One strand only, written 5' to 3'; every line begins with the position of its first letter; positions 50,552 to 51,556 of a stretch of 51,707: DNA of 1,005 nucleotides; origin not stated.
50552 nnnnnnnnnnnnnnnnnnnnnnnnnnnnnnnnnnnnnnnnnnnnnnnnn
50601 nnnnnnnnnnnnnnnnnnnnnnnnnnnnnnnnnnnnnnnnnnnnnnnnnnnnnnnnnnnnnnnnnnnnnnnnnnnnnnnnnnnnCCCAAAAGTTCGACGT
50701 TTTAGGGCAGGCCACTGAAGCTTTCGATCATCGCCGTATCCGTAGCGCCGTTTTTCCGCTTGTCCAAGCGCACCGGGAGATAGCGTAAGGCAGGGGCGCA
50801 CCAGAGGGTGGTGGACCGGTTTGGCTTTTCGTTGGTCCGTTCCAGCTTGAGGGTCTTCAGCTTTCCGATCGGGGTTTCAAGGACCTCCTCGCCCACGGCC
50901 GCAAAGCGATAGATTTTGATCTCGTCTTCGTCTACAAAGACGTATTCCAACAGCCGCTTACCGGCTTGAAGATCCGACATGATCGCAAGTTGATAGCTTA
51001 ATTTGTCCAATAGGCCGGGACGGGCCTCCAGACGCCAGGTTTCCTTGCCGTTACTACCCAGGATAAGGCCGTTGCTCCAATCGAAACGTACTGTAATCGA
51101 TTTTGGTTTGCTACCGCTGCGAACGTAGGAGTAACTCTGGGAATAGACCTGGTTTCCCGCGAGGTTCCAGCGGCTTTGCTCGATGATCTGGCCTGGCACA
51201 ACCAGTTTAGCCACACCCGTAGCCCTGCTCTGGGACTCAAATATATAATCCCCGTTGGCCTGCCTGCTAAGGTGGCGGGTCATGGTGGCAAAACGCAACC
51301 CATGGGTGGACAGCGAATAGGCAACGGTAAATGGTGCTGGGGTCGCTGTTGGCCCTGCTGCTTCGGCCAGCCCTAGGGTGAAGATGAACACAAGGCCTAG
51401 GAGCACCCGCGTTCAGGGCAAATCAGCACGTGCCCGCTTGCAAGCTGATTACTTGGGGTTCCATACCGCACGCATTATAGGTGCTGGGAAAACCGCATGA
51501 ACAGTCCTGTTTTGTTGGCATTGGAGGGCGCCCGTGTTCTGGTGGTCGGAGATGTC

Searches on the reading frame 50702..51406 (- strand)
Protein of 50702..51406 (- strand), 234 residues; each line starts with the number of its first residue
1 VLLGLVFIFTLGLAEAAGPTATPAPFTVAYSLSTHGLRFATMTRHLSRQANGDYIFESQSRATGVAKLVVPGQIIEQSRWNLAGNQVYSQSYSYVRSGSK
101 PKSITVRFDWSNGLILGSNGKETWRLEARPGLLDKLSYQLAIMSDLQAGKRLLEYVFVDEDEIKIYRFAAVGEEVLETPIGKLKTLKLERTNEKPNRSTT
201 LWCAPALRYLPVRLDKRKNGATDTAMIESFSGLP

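Call 88: search_protein_families(library=pfam, max_evalue=0.0001, proteins=[window:50702-51406:-])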
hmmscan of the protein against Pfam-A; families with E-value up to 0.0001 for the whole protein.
window:50702-51406:- (234 aa): 1 family
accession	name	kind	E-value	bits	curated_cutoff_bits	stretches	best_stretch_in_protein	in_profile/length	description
PF11306.15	DUF3108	-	1.3e-20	74.6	26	1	30-220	6-202/209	Protein of unknown function (DUF3108)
